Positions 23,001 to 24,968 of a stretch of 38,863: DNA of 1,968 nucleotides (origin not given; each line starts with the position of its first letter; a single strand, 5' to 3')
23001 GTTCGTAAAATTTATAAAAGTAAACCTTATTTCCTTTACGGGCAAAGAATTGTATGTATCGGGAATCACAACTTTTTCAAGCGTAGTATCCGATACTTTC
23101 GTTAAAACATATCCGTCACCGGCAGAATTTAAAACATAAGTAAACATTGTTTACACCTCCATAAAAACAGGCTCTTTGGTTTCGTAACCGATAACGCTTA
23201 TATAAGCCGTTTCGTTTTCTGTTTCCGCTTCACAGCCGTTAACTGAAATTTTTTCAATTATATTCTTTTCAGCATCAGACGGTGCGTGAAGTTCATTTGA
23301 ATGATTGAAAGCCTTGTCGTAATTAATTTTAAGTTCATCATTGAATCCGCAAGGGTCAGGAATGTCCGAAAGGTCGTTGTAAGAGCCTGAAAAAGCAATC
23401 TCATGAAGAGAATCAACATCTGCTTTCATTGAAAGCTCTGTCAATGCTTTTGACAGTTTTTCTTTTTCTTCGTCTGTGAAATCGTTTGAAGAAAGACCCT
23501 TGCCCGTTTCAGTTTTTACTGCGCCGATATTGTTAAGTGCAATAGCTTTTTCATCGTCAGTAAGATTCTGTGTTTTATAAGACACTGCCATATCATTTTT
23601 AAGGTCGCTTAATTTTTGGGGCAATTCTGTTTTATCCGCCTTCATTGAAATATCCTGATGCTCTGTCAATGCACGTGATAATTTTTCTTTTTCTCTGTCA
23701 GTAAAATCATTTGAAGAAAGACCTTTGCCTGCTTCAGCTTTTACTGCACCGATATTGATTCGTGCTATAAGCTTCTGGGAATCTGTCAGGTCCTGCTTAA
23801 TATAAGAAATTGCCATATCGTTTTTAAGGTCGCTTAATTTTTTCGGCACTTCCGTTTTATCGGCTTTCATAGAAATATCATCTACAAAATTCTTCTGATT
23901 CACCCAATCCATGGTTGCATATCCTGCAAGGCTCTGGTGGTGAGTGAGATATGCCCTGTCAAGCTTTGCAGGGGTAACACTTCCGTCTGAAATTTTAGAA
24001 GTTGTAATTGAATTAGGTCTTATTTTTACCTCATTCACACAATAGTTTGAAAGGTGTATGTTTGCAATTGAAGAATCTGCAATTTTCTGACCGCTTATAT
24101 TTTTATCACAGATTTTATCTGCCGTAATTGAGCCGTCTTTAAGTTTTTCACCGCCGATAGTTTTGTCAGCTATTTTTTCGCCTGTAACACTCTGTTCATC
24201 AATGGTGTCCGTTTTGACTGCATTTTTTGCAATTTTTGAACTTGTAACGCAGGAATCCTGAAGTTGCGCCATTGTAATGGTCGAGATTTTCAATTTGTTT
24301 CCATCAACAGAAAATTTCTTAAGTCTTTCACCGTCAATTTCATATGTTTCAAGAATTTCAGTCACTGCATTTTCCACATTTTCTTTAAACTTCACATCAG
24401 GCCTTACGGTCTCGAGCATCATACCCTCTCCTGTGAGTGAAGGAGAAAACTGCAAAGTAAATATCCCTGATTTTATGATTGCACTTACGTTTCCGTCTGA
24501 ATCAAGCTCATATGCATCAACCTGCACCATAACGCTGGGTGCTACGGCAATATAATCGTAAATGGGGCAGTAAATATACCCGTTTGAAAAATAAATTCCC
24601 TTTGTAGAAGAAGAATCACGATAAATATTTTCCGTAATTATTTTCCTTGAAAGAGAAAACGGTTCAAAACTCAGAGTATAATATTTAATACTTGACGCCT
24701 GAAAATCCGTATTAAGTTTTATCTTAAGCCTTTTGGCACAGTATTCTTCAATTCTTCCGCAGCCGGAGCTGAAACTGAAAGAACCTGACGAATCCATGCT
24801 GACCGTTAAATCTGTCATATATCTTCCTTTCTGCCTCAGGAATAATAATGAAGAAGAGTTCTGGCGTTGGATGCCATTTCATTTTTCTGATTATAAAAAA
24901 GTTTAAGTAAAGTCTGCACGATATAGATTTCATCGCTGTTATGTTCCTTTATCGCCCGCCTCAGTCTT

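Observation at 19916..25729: SOS-box-controlled fibre + lysis operon with no virion genes: candidate lysis-released fibre/LRR module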

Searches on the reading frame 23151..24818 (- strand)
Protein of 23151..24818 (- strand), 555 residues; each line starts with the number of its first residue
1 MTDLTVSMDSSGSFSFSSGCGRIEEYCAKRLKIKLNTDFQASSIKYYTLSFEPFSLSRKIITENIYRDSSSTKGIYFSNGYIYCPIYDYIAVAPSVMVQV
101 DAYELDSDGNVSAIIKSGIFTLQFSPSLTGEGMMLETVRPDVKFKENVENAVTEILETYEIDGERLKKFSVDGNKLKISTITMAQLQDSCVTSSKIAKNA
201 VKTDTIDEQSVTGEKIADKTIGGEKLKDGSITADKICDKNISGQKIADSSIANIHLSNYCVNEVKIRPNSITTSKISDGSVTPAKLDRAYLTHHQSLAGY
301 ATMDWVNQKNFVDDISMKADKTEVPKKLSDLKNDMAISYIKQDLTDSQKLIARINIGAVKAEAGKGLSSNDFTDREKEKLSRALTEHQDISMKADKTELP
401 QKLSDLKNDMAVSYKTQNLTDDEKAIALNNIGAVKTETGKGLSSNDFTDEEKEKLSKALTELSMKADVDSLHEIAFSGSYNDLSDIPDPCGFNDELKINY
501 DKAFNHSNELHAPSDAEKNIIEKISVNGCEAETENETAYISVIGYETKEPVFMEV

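Call 6: search_protein_families(library=pfam, proteins=[window:23151-24818:-], max_evalue=0.01)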
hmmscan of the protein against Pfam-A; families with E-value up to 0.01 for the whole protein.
window:23151-24818:- (555 aa): 1 family
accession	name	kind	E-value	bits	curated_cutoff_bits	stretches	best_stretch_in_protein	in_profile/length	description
PF16476.10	DUF5053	-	0.00017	21.6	26.6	0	445-465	43-63/71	Domain of unknown function (DUF5053)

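Call 7: search_protein_families(library=phrogs, proteins=[window:23151-24818:-], max_evalue=0.01)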
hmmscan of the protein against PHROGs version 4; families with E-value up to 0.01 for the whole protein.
window:23151-24818:- (555 aa): 10 families
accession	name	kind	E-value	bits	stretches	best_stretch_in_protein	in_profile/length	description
phrog_892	-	tail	5.8e-19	69.1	2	226-297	345-416/782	tail fiber protein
phrog_28766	-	tail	2.9e-13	50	2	203-286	133-216/472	tail fiber protein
phrog_26466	-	unknown function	7.4e-13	47.4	2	224-311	1812-1899/2337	-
phrog_13518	-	unknown function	4.3e-11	42.6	1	170-296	186-422/1230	-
phrog_21412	-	tail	2.8e-10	39.6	2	165-279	160-274/1452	tail fiber protein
phrog_32822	-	head and packaging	9.1e-08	31.2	1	168-316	936-1084/1548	virion structural protein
phrog_7660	-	tail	7.5e-06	24.9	2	176-238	440-502/1656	tail fiber protein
phrog_36443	-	unknown function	8.8e-06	24.8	1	171-276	379-504/1238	-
phrog_38396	-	tail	0.0018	17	1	223-278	1323-1378/1435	tail protein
phrog_38009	-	tail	0.0035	15.3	0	196-263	291-356/2075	tail protein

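Call 10: find_encoding_contigs(protein=window:23151-24818:-, flank=10000, max_places=8)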
Protein window:23151-24818:- (555 aa): no gene with exactly this product is on record in the collection.

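Call 11: find_related_loci(query=window:23151-24818:-, collection=viral_contigs, flank=10000)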
Query window:23151-24818:- (555 aa) in viral_contigs; peptide patterns used: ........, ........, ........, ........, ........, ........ (x = any residue, [..] = any of these).
54 stretches matched a pattern; 9 encode a relative of the query (tblastn E <= 1e-3); 9 distinct loci.
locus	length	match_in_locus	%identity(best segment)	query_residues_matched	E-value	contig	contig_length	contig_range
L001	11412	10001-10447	30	174-286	4e-11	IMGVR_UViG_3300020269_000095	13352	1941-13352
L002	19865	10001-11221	46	364-456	1e-8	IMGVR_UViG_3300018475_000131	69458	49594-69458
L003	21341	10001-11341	46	346-456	1e-8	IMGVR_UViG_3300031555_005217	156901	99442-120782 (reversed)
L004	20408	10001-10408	45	359-474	4e-6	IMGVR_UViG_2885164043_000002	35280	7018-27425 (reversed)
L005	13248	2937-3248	30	341-487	1e-5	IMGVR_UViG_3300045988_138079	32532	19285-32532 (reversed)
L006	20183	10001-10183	38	396-459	9e-5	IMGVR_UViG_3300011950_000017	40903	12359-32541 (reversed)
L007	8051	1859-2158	31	344-474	1e-4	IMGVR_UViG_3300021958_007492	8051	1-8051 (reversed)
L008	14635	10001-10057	95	439-457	3e-4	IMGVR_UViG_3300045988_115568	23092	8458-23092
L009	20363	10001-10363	30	359-461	4e-4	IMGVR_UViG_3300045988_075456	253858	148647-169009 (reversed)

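Call 12: find_homologous_proteins(query=window:23151-24818:-, max_evalue=0.00001)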
Query window:23151-24818:- (555 aa): 150 proteins with E <= 0.00001 among 8000 candidates; the best 120 are listed.
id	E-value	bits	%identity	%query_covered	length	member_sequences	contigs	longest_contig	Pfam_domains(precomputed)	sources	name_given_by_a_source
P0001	0.0e+0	1207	100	100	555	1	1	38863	-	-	-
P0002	1.9e-296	1002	81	100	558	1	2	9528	-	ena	-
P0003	1.2e-265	900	75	100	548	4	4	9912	-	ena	-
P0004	3.4e-254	862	74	100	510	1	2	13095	-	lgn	-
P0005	1.5e-246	837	63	85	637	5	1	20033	-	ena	-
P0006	1.6e-221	755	64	100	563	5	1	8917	-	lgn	-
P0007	4.8e-219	746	63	100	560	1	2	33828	-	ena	-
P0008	1.5e-210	718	60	100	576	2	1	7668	-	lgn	-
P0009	3.0e-208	711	61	100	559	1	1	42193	-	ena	-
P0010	1.2e-198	679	53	74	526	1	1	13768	-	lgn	-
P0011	3.4e-198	678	49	100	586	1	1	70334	-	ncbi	-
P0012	6.5e-198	677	58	72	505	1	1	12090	-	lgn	-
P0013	3.7e-196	671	51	100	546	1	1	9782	-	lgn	-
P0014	5.5e-190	651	53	100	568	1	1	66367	-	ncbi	-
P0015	8.9e-189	647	50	100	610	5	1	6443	-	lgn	-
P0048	6.4e-159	548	57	74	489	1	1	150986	-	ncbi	-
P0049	6.1e-153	528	47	100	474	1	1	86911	-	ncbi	-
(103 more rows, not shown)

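Call 13: find_encoding_contigs(protein=P0009, flank=10000, max_places=3)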
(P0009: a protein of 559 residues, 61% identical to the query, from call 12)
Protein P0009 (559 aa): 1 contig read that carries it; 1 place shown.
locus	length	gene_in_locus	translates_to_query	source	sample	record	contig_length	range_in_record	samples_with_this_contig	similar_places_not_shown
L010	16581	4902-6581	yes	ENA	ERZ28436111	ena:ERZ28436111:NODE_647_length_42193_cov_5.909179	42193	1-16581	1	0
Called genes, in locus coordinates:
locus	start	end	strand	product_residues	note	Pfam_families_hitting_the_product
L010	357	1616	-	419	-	PF00150:Cellulase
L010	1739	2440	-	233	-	-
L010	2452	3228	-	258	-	-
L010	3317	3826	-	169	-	PF04542:Sigma70_r2 (weak), PF08281:Sigma70_r4_2, PF04545:Sigma70_r4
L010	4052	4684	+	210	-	PF01381:HTH_3 (faint)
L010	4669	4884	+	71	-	-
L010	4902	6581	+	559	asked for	-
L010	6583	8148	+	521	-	PF13306:LRR_5 (weak), PF19789:DUF6273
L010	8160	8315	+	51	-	-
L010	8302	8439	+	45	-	PF09693:Phage_XkdX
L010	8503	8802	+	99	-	-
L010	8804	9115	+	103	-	-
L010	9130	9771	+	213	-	PF05951:Peptidase_M15_2 (weak), PF08291:Peptidase_M15_3, PF01471:PG_binding_1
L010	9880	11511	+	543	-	PF13229:Beta_helix (faint)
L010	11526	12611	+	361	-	PF10974:DUF2804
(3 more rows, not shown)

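Call 14: find_encoding_contigs(protein=P0011, flank=10000, max_places=3)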
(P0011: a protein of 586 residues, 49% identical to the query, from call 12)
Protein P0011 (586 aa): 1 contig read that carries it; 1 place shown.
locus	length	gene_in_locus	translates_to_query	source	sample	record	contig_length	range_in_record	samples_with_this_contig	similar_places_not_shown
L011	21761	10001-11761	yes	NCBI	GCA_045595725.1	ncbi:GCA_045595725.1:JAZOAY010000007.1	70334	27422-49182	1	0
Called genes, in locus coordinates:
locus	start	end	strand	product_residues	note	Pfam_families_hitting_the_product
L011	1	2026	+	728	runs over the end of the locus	PF01926:MMR_HSR1, PF02421:FeoB_N, PF17910:FeoB_Cyto, PF07670:Gate, PF07664:FeoB_C, PF07670:Gate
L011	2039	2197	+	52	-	PF12669:FeoB_associated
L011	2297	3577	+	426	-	PF14488:DUF4434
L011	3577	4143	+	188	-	PF02417:Chromate_transp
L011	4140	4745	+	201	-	PF02417:Chromate_transp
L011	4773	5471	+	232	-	PF07947:YhhN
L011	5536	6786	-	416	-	PF00150:Cellulase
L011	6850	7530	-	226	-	-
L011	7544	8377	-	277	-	-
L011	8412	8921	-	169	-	PF04542:Sigma70_r2 (weak)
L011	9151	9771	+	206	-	PF08281:Sigma70_r4_2 (weak)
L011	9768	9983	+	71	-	-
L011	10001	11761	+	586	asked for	-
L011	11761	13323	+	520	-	PF19789:DUF6273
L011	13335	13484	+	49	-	-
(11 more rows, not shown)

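Call 15: find_encoding_contigs(protein=P0048, flank=10000, max_places=3)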
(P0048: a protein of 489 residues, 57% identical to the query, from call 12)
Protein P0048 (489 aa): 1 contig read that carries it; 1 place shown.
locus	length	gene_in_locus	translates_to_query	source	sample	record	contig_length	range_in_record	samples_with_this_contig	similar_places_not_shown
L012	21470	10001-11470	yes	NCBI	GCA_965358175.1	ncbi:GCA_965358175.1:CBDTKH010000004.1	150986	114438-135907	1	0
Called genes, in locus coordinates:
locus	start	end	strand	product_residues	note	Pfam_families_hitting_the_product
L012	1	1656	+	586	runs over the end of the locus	PF01301:Glyco_hydro_35, PF02449:Glyco_hydro_42 (weak), PF21317:BetaGal_ABD_1, PF21467:BetaGal_gal-bd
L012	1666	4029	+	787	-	PF08531:Bac_rhamnosid_N, PF05592:Bac_rhamnosid, PF17389:Bac_rhamnosid6H, PF17390:Bac_rhamnosid_C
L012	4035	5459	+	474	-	PF08323:Glyco_transf_5, PF00534:Glycos_transf_1, PF13692:Glyco_trans_1_4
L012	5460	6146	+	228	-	PF00300:His_Phos_1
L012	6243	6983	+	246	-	PF01551:Peptidase_M23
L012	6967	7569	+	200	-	PF02163:Peptidase_M50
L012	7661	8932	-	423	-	PF00150:Cellulase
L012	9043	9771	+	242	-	PF08281:Sigma70_r4_2 (faint)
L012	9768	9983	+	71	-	-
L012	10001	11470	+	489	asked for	-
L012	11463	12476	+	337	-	-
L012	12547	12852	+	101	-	-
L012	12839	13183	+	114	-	-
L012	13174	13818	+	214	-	PF05951:Peptidase_M15_2 (weak), PF08291:Peptidase_M15_3, PF01471:PG_binding_1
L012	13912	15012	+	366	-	PF10974:DUF2804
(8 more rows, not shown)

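Call 18: find_related_loci(query=A1, collection=genome_contigs, flank=10000)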
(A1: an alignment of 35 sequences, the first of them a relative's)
Query A1 (555 aa) in genome_contigs; peptide patterns used: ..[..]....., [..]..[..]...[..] (x = any residue, [..] = any of these).
119 stretches matched a pattern; 12 encode a relative of the query (tblastn E <= 1e-3); 12 distinct loci.
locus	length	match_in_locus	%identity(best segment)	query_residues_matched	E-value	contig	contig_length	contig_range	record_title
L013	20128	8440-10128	63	1-555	0e+0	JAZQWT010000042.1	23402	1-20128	MAG: Acutalibacteraceae bacterium isolate T1900045165_TC20190159.MAGScoT_cleanbin_000006 SGB_5117_k141_51391, whole geno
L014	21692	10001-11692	62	1-555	0e+0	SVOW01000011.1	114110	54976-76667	MAG: Oscillospiraceae bacterium isolate SIG575 NODE_923_length_114110_cov_6.993438, whole genome shotgun sequence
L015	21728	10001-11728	61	1-555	0e+0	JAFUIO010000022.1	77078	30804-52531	MAG: Clostridia bacterium isolate RGIG4527 Roe_deer_Rectum-1__c2814, whole genome shotgun sequence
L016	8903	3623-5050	63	1-473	0e+0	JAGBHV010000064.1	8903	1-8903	MAG: Clostridia bacterium isolate RGIG9132 Water_deer_Rectum.Co__c897592, whole genome shotgun sequence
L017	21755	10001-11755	49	1-555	0e+0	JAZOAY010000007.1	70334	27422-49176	MAG: Acutalibacteraceae bacterium isolate T1900044759_TS20190225.MAGScoT_cleanbin_000070 SGB_2344_k141_2823640, whole ge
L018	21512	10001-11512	54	1-555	0e+0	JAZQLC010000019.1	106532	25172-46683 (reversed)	MAG: Acutalibacteraceae bacterium isolate T1900044611_TS20190077.MAGScoT_cleanbin_000013 SGB_803_k141_159854, whole geno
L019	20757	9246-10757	52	1-555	1e-180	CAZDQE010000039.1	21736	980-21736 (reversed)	MAG TPA_asm: uncultured Eubacteriales bacterium isolate SRP315200_co1_962 genome assembly, contig: NODE_4212_length_2173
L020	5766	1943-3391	49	1-555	1e-170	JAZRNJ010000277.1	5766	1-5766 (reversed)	MAG: Acutalibacteraceae bacterium isolate T1900045410_YK20190100.MAGScoT_cleanbin_000034 SGB_7008_k141_429986, whole gen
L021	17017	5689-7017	55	1-401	4e-159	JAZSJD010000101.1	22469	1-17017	MAG: Acutalibacteraceae bacterium isolate T1900044566_TS20190032.MAGScoT_cleanbin_000010 SGB_405_k141_1997663, whole gen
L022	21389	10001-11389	54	1-413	4e-155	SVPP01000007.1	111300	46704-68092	MAG: Oscillospiraceae bacterium isolate SIG594 NODE_4168_length_111300_cov_3.129924, whole genome shotgun sequence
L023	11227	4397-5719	55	1-399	5e-154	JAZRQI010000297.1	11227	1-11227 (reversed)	MAG: Acutalibacteraceae bacterium isolate T1900045365_YK20190055.MAGScoT_cleanbin_000008 SGB_6838_k141_250013, whole gen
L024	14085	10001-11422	47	1-555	2e-146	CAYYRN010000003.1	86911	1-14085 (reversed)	MAG TPA_asm: uncultured Eubacteriales bacterium isolate SRP225648_co1_582 genome assembly, contig: NODE_352_length_86911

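Call 26: find_encoding_contigs(protein=P0049, flank=10000, max_places=3)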
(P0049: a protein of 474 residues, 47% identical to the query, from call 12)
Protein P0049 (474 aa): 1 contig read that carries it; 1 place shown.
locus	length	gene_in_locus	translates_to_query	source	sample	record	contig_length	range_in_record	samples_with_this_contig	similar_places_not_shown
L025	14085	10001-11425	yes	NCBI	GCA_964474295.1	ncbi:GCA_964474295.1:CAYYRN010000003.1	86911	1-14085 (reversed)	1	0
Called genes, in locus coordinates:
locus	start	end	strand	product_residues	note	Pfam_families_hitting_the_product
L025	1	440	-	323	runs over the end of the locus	PF01790:LGT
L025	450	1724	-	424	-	PF00675:Peptidase_M16, PF05193:Peptidase_M16_C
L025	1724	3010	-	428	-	PF05193:Peptidase_M16_C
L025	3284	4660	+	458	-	PF03600:CitMHS, PF02040:ArsB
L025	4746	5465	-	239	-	PF03099:BPL_LplA_LipB, PF02237:BPL_C (weak)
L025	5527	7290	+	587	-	PF09852:DUF2079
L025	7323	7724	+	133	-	PF06541:ABC_trans_CmpB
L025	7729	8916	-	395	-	PF02638:GHL10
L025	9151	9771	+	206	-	PF08281:Sigma70_r4_2 (faint)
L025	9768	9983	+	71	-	-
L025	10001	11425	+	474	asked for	-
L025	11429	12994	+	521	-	PF19789:DUF6273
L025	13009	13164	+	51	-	-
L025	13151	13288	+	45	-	PF09693:Phage_XkdX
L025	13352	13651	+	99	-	-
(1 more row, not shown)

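Call 27: find_encoding_contigs(protein=P0002, flank=10000, max_places=3)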
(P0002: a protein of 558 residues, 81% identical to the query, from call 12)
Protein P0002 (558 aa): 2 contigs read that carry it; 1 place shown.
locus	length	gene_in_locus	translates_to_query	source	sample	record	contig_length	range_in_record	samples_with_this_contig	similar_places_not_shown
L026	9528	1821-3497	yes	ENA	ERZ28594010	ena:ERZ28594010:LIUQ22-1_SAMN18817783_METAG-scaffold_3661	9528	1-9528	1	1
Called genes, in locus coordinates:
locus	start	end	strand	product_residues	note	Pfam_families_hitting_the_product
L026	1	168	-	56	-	?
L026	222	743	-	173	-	PF04542:Sigma70_r2, PF04297:UPF0122 (weak), PF08279:HTH_11 (weak), PF08281:Sigma70_r4_2, PF04545:Sigma70_r4 (weak)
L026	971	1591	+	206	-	PF08281:Sigma70_r4_2 (weak), PF13443:HTH_26 (faint)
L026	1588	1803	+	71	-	-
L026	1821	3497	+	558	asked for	-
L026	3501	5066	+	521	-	PF19789:DUF6273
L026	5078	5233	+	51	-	-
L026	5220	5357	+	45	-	PF09693:Phage_XkdX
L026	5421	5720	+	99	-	-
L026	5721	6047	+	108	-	-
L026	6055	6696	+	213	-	PF05951:Peptidase_M15_2, PF08291:Peptidase_M15_3, PF01471:PG_binding_1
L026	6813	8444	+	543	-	-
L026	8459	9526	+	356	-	?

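Call 28: find_encoding_contigs(protein=P0004, flank=10000, max_places=3)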
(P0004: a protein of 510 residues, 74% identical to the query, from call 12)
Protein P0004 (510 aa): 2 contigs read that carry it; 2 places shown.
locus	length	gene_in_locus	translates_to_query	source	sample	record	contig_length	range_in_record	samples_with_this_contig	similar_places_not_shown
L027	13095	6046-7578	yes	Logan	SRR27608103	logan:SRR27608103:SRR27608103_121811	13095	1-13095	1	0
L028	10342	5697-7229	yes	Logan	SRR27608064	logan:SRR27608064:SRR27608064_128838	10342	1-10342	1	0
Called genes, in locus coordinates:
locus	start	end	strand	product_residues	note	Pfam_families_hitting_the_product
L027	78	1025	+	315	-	PF00535:Glycos_transf_2, PF10111:Glyco_tranf_2_2 (weak), PF13641:Glyco_tranf_2_3 (weak)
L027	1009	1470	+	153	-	PF04138:GtrA_DPMS_TM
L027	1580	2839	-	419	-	PF00150:Cellulase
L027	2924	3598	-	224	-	-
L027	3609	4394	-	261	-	-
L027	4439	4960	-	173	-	PF04542:Sigma70_r2 (weak)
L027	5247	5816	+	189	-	PF13443:HTH_26 (faint)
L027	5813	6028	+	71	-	-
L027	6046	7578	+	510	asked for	-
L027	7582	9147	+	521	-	PF13306:LRR_5 (weak), PF19789:DUF6273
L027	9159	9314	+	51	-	-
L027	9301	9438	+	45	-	PF09693:Phage_XkdX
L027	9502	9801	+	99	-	-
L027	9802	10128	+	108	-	-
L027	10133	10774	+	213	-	PF05951:Peptidase_M15_2 (weak), PF08291:Peptidase_M15_3, PF01471:PG_binding_1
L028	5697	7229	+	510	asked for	-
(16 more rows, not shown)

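Call 33: search_dna_similar(query=window:23151-24818:-, collection=phages, mode=protein, max_evalue=0.001, max_rows=15)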
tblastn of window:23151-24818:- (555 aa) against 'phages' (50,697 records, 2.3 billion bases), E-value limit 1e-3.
Records with a match: 94; places in all: 257; records where one place covers at least 80% of the query: 0.
Best place of each record, by identity: <60% 94.
By first word of the organism name: Synechococcus 19; Cyanophage 10; Lactobacillus 8; Gordonia 8; Prochlorococcus 7; Bacteriophage 6; Vibrio 5; uncultured 4; Bacillus 3; Arthrobacter 3; and 15 more.
By host as written in the record: - 15; Synechococcus sp. MW02 8; Synechococcus sp. CB0101 7; Gordonia rubripertincta NRRL B-16540 6; Lactobacillus plantarum 5; Vibrio parahaemolyticus 4; Bacillus sp. MGK1 2; Prochlorococcus marinus MED4 2; and 31 more.
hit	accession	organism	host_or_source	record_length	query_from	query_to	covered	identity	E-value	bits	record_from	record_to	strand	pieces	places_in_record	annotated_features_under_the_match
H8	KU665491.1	Bacillus phage Mgbh1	Bacillus sp. MGK1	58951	45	292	45%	27.6%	1e-6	57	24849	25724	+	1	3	hypothetical protein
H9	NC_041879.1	Bacillus phage Mgbh1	Bacillus sp. MGK1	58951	45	292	45%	27.6%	1e-6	57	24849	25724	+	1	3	minor head protein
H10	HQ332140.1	Prochlorococcus phage P-GSP1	Prochlorococcus marinus MED4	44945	144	354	38%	29.3%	5e-11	72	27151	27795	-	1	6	hypothetical protein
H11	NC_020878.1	Prochlorococcus phage P-GSP1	Prochlorococcus marinus MED4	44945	144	354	38%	29.3%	5e-11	72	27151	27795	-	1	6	hypothetical protein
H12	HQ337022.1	Prochlorococcus phage P-SSP10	Prochlorococcus marinus NATL2A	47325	150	359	38%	26.6%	2e-11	73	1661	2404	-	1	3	hypothetical protein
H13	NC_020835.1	Prochlorococcus phage P-SSP10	Prochlorococcus marinus NATL2A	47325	150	359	38%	26.6%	2e-11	73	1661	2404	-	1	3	hypothetical protein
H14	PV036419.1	Christensenellales phage NatCom_6392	Christensenellales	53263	143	336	35%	27.2%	1e-11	74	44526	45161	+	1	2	tail protein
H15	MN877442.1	Alteromonas phage vB_AmeM_PT11-V22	Alteromonas sp.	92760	100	302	37%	25.3%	5e-4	49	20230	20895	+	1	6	tail protein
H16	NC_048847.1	Alteromonas phage vB_AmeM_PT11-V22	Alteromonas sp.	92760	100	302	37%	25.3%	5e-4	49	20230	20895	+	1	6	tail protein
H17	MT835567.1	Bacteriophage sp.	human fecal samples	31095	186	358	31%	29.7%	1e-9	67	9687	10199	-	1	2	record has no annotation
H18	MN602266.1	Bacteriophage DSS3_VP1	-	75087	150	302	28%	31.7%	1e-8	64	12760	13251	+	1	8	host specificity protein J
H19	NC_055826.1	Bacteriophage DSS3_VP1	-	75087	150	302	28%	31.7%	1e-8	64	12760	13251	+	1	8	virion structural protein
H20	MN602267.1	Bacteriophage DSS3_PM1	-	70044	150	302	28%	31.7%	2e-8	64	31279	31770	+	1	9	host specificity protein J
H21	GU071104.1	Cyanophage NATL2A-133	Prochlorococcus sp. NATL2A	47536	147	292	26%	33.1%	3e-13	79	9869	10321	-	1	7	predicted protein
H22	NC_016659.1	Cyanophage NATL2A-133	Prochlorococcus sp. NATL2A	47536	147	292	26%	33.1%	3e-13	79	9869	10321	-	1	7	hypothetical protein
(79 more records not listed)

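Call 43: search_solved_structures(query=A1, max_evalue=0.1)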
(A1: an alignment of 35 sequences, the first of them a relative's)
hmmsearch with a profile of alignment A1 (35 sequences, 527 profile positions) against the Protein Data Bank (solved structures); distinct sequences matched with E-value up to 0.1: 9.
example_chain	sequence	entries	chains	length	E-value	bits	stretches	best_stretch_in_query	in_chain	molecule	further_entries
9ngw_A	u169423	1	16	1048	1.4e-08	37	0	191-276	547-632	IcmE (DotG)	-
7muc_AG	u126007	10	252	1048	1.4e-08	37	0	191-276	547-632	IcmE protein | IcmE (DotG)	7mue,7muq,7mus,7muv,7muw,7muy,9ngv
9eg4_H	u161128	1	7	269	7.8e-06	28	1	195-249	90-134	orf16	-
5dra_A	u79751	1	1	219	0.00011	24.2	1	156-279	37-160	3beta1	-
4yei_A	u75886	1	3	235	0.001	21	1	156-289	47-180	beta1mut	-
4yc5_A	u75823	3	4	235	0.0012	20.8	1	156-289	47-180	beta1 | beta1 protein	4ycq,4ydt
4yfo_A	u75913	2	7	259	0.0016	20.3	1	156-260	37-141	beta1_ex1 | 6beta1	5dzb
2j8k_A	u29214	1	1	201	0.017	16.9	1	155-292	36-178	NP275-NP276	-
5dqa_A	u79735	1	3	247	0.084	14.6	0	156-245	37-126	t3284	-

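Call 46: search_protein_families(library=ncbifam, proteins=[window:23151-24818:-], max_evalue=1)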
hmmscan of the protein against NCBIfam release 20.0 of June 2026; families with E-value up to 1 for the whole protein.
window:23151-24818:- (555 aa): 2 families
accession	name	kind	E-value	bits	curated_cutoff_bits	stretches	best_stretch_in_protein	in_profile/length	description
NF011743.0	PRK15196.1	equivalog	0.0028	16.6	354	1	150-293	168-311/350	type III secretion system effector PipB2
NF038043.1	act_def_assoc_A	equivalog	0.22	10.8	250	1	266-395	69-193/379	actinodefensin-associated protein A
